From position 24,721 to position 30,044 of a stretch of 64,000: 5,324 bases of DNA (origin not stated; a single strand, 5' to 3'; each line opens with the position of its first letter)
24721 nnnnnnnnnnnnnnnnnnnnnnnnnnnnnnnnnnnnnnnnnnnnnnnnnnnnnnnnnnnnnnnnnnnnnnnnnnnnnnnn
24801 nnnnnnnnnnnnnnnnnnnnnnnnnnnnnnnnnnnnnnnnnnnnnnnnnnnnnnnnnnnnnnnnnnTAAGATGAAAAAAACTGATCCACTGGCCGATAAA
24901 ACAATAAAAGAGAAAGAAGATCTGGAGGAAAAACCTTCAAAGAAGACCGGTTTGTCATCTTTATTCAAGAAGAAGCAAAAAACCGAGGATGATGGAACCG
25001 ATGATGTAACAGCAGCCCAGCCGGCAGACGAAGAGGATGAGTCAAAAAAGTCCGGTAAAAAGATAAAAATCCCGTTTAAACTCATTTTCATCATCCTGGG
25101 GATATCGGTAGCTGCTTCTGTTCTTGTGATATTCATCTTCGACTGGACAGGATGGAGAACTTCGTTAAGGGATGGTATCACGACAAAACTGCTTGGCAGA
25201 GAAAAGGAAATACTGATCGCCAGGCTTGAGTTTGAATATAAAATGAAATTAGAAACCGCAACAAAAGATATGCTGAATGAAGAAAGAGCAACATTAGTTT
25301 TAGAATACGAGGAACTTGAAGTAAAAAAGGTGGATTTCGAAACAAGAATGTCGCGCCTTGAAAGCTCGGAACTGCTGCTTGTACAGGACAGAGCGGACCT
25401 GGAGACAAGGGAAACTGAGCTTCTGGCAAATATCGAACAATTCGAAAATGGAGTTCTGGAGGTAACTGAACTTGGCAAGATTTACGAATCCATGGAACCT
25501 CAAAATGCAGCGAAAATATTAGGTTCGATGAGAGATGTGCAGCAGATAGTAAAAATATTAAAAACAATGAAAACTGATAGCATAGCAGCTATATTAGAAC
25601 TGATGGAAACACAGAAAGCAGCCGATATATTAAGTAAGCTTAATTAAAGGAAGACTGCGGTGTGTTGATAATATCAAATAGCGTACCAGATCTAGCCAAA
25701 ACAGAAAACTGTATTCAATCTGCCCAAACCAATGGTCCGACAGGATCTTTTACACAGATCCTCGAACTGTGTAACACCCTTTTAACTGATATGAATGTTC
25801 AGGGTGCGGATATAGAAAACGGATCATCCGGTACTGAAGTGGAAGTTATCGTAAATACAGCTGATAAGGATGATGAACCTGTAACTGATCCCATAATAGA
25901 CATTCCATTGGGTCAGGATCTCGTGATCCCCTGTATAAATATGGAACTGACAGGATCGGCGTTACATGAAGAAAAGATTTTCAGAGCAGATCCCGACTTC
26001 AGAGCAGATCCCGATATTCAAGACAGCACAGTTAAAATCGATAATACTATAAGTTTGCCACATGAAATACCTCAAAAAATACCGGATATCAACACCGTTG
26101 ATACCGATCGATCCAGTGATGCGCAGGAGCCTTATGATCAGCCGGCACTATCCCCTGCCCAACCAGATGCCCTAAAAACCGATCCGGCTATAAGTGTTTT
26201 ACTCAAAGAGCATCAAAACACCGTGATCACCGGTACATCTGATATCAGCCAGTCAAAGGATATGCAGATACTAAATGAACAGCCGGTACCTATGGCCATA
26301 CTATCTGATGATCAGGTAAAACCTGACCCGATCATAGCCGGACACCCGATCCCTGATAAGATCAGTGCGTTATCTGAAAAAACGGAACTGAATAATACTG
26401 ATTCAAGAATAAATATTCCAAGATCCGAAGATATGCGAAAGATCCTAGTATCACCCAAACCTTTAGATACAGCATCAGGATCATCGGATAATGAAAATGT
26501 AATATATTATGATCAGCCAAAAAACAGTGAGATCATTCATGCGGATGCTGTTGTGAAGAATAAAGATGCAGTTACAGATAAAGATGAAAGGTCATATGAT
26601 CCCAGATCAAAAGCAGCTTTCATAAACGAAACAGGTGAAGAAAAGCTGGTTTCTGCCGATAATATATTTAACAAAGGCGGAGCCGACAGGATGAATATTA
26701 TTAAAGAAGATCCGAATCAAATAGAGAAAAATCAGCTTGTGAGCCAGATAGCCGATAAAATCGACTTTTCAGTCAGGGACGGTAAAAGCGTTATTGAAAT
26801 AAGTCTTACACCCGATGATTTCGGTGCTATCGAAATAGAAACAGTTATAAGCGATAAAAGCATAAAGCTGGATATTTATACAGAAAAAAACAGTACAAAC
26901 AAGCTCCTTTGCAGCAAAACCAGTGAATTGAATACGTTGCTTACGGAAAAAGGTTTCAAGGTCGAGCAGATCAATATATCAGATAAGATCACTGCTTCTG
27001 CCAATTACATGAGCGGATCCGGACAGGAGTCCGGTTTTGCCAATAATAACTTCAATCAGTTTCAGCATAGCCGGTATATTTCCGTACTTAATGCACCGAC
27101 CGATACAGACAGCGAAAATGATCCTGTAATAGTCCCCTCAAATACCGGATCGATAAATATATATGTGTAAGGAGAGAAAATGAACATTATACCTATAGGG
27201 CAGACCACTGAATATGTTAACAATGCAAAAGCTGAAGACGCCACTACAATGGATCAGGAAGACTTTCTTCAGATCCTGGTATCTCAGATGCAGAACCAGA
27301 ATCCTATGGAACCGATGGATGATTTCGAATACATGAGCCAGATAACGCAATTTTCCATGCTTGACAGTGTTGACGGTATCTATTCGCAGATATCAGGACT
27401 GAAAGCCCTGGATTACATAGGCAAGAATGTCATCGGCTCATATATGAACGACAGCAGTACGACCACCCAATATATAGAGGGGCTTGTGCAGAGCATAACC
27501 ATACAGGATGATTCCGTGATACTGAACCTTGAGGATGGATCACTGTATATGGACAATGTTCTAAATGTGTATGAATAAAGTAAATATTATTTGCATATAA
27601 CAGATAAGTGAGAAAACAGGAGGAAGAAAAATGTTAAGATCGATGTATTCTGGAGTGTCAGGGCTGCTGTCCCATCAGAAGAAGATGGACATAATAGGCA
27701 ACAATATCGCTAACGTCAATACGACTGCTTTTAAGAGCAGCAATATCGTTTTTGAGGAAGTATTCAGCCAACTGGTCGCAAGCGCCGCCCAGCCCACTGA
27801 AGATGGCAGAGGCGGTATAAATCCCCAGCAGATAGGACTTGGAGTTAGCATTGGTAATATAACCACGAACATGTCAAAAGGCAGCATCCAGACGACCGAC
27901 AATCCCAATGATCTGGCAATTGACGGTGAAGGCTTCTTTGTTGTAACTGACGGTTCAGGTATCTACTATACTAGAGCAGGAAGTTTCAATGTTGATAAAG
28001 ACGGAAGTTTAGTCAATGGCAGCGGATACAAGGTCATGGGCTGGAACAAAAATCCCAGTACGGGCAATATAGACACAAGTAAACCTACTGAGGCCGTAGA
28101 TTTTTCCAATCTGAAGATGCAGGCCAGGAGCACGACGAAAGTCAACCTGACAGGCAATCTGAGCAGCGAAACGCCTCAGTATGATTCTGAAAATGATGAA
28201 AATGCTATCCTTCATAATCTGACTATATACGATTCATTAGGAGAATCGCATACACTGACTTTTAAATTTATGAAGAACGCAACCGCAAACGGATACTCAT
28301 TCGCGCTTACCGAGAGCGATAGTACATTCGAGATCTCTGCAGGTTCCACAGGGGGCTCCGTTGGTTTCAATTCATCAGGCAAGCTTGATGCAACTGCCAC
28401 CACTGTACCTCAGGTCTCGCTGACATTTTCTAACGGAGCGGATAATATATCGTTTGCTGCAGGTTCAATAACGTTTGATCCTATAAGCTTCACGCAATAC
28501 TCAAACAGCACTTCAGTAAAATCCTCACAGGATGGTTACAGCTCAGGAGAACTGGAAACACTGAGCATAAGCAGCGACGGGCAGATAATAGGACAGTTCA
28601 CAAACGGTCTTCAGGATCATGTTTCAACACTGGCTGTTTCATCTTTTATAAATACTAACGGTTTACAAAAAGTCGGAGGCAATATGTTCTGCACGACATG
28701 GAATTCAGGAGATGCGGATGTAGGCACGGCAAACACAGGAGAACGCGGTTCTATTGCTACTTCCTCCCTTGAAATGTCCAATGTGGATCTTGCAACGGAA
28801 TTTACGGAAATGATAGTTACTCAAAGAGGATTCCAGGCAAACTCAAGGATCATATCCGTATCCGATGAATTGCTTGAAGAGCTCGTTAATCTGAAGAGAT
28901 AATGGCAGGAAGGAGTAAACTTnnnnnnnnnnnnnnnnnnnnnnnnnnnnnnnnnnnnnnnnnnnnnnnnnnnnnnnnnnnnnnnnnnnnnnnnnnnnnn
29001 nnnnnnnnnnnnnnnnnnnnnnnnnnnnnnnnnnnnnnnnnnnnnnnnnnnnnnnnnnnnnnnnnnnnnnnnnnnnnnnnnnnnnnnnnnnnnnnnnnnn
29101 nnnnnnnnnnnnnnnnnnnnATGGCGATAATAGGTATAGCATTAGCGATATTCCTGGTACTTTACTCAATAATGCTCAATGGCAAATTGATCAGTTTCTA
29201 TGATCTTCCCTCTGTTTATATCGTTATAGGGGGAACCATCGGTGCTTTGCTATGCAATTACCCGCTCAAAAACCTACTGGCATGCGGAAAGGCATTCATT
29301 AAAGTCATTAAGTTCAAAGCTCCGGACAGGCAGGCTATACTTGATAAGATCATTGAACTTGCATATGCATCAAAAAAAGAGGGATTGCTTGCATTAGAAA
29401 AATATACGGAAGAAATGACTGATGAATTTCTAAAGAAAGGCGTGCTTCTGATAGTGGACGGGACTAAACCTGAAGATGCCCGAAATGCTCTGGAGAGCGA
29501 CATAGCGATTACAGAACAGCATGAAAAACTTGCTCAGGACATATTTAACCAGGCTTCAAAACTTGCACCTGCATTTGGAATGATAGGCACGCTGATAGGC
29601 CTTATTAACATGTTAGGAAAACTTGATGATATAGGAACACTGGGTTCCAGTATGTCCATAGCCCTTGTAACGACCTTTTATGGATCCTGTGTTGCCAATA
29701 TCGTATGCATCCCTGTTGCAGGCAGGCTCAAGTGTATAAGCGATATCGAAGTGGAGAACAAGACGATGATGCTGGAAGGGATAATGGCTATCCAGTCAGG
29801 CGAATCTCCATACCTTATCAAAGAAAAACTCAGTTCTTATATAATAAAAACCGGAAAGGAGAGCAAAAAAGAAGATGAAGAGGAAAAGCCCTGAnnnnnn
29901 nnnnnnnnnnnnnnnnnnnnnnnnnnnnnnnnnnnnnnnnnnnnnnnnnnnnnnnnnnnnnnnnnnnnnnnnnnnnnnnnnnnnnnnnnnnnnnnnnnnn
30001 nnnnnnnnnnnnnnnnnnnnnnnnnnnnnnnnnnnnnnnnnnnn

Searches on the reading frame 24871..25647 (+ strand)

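Call 84: search_protein_families(library=pfam, proteins=[window:24871-25647:+], max_evalue=0.01)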
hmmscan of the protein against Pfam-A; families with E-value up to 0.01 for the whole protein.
window:24871-25647:+ (258 aa): 2 families
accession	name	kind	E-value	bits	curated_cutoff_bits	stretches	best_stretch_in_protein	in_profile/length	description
PF03448.22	MgtE_N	-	9.3e-07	29.8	25.9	1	196-257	13-73/102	MgtE intracellular N domain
PF14841.11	FliG_M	-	0.00053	20.6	25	0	224-257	2-35/76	FliG middle domain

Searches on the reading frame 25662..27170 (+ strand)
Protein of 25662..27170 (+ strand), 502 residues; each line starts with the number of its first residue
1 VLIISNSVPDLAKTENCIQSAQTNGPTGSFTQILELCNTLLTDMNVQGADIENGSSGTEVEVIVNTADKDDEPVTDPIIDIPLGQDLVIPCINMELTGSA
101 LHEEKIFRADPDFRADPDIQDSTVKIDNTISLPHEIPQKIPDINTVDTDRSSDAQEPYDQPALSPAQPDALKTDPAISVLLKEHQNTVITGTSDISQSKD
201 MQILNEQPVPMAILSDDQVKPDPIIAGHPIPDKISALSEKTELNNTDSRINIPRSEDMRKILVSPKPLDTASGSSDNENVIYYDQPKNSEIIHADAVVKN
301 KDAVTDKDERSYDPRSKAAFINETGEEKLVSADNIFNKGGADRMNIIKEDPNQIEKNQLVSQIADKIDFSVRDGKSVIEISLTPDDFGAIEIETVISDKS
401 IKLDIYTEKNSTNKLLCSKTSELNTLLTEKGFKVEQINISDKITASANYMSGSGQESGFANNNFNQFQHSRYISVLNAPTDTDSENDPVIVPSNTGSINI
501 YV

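Call 63: search_protein_families(library=pfam, proteins=[window:25662-27170:+], max_evalue=0.0001)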
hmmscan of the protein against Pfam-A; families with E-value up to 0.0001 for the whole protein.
window:25662-27170:+ (502 aa): 1 family
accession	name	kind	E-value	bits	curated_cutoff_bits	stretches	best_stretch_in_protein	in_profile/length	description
PF02120.21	Flg_hook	-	7.3e-10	39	29.8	1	369-442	6-79/85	Flagellar hook-length control protein FliK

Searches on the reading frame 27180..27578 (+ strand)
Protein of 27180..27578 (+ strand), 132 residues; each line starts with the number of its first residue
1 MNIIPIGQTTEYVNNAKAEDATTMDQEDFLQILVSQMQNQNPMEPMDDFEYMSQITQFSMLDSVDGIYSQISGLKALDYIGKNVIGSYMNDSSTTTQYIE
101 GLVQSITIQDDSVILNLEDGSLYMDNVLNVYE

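Call 84: search_protein_families(library=pfam, proteins=[window:27180-27578:+], max_evalue=0.01)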
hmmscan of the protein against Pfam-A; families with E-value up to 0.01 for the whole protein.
window:27180-27578:+ (132 aa): 2 families
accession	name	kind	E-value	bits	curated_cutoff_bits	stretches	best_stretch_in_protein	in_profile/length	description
PF03963.19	FlgD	-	7.7e-18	64.9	27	1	10-71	12-73/75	Flagellar hook capping protein - N-terminal region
PF13861.12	FLgD_tudor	-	5e-07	30.3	26.9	1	74-127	4-57/58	FlgD Tudor-like domain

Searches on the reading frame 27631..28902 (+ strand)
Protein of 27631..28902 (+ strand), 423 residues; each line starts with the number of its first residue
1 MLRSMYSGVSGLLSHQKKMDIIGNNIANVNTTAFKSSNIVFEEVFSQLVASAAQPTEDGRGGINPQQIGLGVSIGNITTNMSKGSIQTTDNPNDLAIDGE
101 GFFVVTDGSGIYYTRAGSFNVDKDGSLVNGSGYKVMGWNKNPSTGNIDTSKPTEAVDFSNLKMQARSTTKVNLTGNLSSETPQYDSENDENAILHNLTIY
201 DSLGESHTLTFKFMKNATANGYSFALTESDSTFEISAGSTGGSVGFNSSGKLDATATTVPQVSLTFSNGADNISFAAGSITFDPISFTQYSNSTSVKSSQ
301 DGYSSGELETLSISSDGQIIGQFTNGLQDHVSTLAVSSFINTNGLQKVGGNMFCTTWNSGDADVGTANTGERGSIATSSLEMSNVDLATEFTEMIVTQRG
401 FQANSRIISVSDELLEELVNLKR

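Call 64: search_protein_families(library=pfam, proteins=[window:27631-28902:+], max_evalue=0.0001)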
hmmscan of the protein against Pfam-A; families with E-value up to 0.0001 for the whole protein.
window:27631-28902:+ (423 aa): 4 families
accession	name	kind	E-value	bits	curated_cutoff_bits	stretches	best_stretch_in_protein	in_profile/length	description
PF06429.18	Flg_bbr_C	-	2e-15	56.4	23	1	379-421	4-46/46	Flagellar basal body rod FlgEFG protein C-terminal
PF22692.1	LlgE_F_G_D1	-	7.1e-15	55.4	27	1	96-146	1-44/64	Flagellar hook protein FlgE/F/G D1 domain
PF07559.19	FlgE_D2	-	4.6e-12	47.1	22.7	1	193-303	22-142/142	Flagellar basal body protein FlaE D2 domain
PF00460.25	Flg_bb_rod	-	3.9e-09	36.7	20.7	1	5-35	1-31/31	Flagella basal body rod protein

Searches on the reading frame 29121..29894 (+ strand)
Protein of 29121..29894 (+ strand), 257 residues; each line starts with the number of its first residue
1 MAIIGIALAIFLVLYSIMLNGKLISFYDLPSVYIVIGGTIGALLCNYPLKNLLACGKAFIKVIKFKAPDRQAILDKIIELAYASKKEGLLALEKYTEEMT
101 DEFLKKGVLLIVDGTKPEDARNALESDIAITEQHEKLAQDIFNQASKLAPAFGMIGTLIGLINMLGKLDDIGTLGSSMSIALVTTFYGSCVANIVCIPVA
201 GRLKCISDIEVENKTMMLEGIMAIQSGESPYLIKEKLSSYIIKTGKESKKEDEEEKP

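Call 64: search_protein_families(library=pfam, proteins=[window:29121-29894:+], max_evalue=0.0001)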
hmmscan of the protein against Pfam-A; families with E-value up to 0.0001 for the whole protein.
window:29121-29894:+ (257 aa): 2 families
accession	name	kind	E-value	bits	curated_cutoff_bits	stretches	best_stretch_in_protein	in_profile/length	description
PF01618.21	MotA_ExbB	-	2.8e-27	95.4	22.9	1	97-213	3-124/127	MotA/TolQ/ExbB proton channel family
PF20560.3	MotA_N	-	1.1e-07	32.4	27.3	1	3-78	1-78/91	Motility protein A N-terminal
